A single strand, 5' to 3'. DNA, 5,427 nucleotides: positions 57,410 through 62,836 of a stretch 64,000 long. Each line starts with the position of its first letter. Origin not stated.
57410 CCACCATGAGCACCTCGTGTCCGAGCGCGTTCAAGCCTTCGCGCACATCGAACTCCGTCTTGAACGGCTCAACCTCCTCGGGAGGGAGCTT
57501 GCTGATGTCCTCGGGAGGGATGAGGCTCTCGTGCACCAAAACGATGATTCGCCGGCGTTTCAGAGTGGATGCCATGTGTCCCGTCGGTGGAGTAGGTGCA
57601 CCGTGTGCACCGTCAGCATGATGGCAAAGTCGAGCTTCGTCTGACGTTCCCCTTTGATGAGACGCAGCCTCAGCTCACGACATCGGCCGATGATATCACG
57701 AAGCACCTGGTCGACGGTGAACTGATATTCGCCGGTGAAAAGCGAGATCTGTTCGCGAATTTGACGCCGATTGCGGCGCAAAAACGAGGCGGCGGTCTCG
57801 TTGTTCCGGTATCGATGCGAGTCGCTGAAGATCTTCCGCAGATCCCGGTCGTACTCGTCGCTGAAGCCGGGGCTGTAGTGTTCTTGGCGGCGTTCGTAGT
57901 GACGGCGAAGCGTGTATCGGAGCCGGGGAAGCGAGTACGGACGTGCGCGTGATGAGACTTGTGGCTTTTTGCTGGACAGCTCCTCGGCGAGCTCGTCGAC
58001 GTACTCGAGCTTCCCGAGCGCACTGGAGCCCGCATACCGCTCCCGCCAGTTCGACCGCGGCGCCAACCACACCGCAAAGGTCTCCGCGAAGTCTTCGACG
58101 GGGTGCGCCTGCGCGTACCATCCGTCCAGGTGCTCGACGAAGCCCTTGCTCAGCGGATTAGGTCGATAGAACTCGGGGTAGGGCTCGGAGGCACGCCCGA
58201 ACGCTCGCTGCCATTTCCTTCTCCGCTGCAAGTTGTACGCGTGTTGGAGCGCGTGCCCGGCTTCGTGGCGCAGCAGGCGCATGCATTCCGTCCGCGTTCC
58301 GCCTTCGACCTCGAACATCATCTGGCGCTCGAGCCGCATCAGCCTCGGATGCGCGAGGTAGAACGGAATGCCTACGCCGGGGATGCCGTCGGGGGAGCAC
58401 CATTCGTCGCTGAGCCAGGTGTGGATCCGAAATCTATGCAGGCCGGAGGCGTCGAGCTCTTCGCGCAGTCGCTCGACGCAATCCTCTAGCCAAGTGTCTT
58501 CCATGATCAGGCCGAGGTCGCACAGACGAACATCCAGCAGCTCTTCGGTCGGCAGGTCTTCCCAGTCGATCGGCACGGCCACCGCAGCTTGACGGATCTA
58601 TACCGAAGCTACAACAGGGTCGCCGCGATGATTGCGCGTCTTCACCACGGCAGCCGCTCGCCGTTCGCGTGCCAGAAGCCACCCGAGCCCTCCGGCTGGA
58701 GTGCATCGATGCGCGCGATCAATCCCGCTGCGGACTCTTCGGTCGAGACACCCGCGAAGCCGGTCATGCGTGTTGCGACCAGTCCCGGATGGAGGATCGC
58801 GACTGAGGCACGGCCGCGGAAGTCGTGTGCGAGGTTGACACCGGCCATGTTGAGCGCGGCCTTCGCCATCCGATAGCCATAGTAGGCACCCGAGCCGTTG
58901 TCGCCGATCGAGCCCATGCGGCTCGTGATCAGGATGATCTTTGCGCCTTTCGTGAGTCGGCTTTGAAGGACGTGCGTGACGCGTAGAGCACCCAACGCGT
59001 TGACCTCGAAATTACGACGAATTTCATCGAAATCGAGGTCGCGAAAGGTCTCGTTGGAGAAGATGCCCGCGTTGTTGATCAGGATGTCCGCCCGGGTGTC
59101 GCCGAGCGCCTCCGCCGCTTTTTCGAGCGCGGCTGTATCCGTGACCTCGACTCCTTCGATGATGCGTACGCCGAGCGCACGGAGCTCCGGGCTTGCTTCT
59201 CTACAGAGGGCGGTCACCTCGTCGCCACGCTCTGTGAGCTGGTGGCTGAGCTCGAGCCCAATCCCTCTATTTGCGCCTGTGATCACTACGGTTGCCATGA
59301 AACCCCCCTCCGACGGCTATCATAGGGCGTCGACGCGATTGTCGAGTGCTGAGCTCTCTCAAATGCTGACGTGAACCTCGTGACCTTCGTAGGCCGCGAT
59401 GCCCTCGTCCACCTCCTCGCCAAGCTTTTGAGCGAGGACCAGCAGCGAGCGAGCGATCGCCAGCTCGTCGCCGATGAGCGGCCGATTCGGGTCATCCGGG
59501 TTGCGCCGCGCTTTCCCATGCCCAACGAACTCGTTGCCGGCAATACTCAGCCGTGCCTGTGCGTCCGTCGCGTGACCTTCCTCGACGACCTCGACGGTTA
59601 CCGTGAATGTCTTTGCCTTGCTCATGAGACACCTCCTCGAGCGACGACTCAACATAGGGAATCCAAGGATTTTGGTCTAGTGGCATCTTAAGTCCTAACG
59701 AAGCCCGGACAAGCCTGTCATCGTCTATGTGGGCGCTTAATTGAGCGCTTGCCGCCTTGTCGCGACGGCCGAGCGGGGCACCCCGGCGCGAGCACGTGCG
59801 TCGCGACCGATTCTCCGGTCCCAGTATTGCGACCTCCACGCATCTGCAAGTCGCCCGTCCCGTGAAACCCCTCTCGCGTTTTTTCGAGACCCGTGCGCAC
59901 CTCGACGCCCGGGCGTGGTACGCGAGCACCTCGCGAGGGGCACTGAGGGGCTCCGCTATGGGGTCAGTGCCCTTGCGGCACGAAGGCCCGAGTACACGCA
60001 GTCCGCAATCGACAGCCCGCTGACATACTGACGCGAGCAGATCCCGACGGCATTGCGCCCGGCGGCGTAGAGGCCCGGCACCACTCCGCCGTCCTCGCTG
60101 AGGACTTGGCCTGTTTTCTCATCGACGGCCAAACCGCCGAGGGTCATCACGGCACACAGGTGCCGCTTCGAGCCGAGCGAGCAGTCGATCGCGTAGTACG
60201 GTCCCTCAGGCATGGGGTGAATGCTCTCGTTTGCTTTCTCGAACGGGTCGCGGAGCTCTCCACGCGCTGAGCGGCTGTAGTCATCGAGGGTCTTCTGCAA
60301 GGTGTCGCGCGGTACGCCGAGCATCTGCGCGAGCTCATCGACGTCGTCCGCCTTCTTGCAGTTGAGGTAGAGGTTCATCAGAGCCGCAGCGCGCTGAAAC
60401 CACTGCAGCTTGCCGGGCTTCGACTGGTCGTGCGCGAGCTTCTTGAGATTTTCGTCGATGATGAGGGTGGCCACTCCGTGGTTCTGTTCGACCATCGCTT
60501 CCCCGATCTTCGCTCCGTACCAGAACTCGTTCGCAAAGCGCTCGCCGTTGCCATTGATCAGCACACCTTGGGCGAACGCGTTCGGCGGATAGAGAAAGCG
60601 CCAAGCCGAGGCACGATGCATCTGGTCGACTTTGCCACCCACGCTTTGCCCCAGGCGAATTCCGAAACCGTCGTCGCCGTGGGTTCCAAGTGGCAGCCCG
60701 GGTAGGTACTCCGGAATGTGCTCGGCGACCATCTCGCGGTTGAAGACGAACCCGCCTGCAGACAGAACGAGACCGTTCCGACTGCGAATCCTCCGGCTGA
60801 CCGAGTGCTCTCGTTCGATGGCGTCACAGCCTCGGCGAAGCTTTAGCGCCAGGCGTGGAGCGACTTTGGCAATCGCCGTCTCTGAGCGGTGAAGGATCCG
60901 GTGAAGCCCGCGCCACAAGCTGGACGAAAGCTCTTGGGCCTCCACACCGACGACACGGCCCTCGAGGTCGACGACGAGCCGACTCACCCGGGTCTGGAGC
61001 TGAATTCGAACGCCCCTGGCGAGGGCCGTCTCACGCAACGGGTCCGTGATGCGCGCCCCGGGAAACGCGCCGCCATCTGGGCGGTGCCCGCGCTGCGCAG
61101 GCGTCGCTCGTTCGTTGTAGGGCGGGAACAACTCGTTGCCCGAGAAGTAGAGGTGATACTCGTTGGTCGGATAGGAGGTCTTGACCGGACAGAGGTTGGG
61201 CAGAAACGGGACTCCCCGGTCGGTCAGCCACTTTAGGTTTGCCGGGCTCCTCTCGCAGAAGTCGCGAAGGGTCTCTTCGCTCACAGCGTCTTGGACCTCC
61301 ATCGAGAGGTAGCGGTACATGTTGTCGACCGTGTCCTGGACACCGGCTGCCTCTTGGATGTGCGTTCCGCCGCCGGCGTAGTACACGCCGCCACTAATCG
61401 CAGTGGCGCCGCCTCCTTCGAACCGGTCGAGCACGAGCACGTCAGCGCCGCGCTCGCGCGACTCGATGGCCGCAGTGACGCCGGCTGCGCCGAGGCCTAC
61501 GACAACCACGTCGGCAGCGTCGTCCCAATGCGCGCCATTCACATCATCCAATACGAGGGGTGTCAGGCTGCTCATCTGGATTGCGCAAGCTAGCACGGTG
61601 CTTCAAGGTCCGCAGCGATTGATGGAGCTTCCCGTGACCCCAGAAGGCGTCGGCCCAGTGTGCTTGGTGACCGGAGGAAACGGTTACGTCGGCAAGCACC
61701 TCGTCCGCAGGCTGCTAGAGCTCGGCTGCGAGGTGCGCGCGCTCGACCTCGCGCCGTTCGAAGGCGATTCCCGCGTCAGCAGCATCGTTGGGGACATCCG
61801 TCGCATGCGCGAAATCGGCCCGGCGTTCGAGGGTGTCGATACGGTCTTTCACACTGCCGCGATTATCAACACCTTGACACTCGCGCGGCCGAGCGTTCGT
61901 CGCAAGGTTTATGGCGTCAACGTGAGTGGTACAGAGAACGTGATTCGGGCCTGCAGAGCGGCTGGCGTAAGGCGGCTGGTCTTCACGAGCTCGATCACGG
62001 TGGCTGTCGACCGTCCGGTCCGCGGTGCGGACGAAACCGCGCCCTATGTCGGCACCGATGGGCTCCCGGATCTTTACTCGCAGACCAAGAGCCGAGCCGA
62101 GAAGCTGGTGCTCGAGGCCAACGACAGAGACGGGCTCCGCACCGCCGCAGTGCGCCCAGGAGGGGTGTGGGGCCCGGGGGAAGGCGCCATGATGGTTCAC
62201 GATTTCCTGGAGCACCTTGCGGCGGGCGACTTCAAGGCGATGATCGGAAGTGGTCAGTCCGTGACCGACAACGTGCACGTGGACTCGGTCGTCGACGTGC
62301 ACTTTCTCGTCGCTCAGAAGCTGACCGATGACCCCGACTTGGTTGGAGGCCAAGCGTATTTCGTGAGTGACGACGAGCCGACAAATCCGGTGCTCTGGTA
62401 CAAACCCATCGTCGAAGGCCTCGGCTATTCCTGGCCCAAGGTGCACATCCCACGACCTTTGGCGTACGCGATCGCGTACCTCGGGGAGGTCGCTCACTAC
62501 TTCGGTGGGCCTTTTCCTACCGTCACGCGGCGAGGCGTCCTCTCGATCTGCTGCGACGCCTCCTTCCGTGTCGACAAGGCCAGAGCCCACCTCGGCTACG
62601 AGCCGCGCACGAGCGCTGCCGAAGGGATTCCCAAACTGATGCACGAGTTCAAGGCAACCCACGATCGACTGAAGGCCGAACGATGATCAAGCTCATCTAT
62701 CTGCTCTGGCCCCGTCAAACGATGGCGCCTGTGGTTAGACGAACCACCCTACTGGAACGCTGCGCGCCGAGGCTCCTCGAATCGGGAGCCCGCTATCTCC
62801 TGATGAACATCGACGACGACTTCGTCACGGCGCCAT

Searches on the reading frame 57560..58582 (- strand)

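Call 69: search_protein_families(library=pfam, proteins=[window:57560-58582:-], max_evalue=0.0001)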
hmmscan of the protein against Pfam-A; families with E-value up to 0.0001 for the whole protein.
window:57560-58582:- (340 aa): 1 family
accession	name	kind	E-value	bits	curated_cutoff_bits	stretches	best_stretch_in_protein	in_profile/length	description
PF15887.11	Peptidase_Mx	-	1.7e-07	31.4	27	1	104-173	90-164/236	Putative zinc-binding metallo-peptidase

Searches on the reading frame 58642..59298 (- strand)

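Call 12: search_protein_families(library=pfam, proteins=[window:58642-59298:-], max_evalue=0.01)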
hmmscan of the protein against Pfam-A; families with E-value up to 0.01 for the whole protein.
window:58642-59298:- (218 aa): 7 families
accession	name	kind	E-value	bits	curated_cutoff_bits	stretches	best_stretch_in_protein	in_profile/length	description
PF00106.31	adh_short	-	3.3e-24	85.9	26.6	1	3-180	2-188/195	short chain dehydrogenase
PF13561.12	adh_short_C2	-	4.9e-18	66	27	1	8-181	1-183/236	Enoyl-(Acyl carrier protein) reductase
PF08659.16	KR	-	4.3e-09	37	22.6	1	2-139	1-149/180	KR domain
PF01370.27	Epimerase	-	2.3e-05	24.4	20.9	1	4-125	1-114/240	NAD dependent epimerase/dehydratase family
PF13460.12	NAD_binding_10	-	3.3e-05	24.2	27.2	1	8-78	1-69/184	NAD(P)H-binding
PF04321.23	RmlD_sub_bind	-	9.4e-05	22.1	27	1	3-78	2-60/287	RmlD substrate binding domain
PF01266.30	DAO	-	0.0009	19.3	27.9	1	30-93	150-217/353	FAD dependent oxidoreductase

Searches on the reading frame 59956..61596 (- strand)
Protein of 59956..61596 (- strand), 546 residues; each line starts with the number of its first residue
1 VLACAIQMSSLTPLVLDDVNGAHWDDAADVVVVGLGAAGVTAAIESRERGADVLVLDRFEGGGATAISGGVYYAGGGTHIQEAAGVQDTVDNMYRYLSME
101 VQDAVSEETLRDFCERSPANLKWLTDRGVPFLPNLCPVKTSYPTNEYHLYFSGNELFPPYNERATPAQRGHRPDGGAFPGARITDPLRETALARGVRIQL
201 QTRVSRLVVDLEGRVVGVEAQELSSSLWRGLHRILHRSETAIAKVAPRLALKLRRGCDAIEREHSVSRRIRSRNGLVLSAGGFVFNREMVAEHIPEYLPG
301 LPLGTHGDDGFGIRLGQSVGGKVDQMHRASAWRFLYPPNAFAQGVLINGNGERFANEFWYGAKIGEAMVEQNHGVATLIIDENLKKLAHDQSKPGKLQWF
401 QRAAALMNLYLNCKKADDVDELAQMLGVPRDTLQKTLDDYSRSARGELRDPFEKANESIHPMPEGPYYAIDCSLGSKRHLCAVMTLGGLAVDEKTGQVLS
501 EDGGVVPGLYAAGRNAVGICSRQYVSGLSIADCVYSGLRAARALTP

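Call 69: search_protein_families(library=pfam, proteins=[window:59956-61596:-], max_evalue=0.0001)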
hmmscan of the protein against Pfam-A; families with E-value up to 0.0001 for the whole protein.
window:59956-61596:- (546 aa): 4 families
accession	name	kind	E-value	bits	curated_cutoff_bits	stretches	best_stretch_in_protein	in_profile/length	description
PF00890.30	FAD_binding_2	-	8e-45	154.2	20.4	1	29-517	1-400/414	FAD binding domain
PF01266.30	DAO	-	3.6e-15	56.8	27.9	1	29-219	1-187/353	FAD dependent oxidoreductase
PF12831.13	FAD_oxidored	-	6e-07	29.5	27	1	29-97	1-68/416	FAD dependent oxidoreductase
PF03486.20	HI0933_like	-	8.5e-07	29.1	50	0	29-63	2-36/244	HI0933-like protein Rossmann domain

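Call 72: search_solved_structures(query=window:59956-61596:-, max_evalue=1e-8)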
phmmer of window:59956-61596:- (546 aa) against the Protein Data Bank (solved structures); distinct sequences matched with E-value up to 1e-8: 25.
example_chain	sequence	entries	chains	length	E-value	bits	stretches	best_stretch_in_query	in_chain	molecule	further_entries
4at0_A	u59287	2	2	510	2.1e-70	241.1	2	22-223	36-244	3-KETOSTEROID-DELTA4-5ALPHA-DEHYDROGENASE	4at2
1d4c_A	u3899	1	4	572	1.4e-27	99.8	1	273-540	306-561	FLAVOCYTOCHROME C FUMARATE REDUCTASE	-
1d4d_A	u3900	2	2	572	6.4e-27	97.5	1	273-540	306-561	FLAVOCYTOCHROME C FUMARATE REDUCTASE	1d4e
1qo8_A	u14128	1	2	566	8.3e-25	90.6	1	274-538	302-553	FLAVOCYTOCHROME C3 FUMARATE REDUCTASE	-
1jrx_A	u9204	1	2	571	1.8e-24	89.5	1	274-540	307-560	FLAVOCYTOCHROME C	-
2b7r_A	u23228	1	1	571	2.8e-24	88.8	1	274-540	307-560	Fumarate reductase flavoprotein subunit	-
1p2e_A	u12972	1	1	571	3e-24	88.8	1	274-540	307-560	flavocytochrome c3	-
1p2h_A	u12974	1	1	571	3e-24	88.8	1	274-540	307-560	flavocytochrome c3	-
1qjd_A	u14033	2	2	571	3e-24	88.7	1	274-540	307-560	FLAVOCYTOCHROME C3 | Fumarate reductase flavoprotein subunit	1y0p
2b7s_A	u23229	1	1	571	3e-24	88.7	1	274-540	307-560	Fumarate reductase flavoprotein subunit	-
1jry_A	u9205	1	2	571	3e-24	88.7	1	274-540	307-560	FLAVOCYTOCHROME C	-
1e39_A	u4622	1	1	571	3.3e-24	88.6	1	274-540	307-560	FUMARATE REDUCTASE FLAVOPROTEIN SUBUNIT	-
1lj1_A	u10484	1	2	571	3.5e-24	88.5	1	274-540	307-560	flavocytochrome c3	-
1kss_A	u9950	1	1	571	3.7e-24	88.4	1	274-540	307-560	flavocytochrome c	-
1ksu_A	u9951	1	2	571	3.9e-24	88.4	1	274-540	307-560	flavocytochrome c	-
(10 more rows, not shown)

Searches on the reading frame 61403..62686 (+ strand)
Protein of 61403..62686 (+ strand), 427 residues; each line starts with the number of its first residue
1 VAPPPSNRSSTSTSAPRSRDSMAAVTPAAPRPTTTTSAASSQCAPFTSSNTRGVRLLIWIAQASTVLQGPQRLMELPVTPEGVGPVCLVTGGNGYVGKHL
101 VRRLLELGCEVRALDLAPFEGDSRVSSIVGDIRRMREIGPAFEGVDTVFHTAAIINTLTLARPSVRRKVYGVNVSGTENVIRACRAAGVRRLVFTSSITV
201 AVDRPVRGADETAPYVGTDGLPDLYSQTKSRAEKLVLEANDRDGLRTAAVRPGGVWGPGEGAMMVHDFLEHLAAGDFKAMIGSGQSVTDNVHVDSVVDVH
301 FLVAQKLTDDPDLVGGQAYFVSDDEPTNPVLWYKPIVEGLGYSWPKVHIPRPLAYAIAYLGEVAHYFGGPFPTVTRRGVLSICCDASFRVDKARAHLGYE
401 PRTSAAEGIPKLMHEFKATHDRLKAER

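Call 69: search_protein_families(library=pfam, proteins=[window:61403-62686:+], max_evalue=0.0001)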
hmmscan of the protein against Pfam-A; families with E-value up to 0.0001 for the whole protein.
window:61403-62686:+ (427 aa): 8 families
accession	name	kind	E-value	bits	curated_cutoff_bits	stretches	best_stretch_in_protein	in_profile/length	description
PF01073.25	3Beta_HSD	-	3.2e-51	174.5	22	1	88-346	1-274/280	3-beta hydroxysteroid dehydrogenase/isomerase family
PF01370.27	Epimerase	-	4.3e-31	108.6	20.9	1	88-308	2-229/240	NAD dependent epimerase/dehydratase family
PF07993.18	NAD_binding_4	-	1.1e-18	67.8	20.1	1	142-298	86-256/258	Male sterility protein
PF13460.12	NAD_binding_10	-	6.6e-16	59.1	27.2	1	91-255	1-146/184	NAD(P)H-binding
PF02719.21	Polysacc_synt_2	-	2.9e-10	40.3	20.2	1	88-197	2-128/293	Polysaccharide biosynthesis protein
PF16363.11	GDP_Man_Dehyd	-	3e-10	40.5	27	1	88-316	1-250/332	GDP-mannose 4,6 dehydratase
PF04321.23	RmlD_sub_bind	-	3.7e-10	39.8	27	1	88-269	4-164/287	RmlD substrate binding domain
PF05368.20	NmrA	-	2.1e-05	24.7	27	1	88-197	6-107/298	NmrA-like family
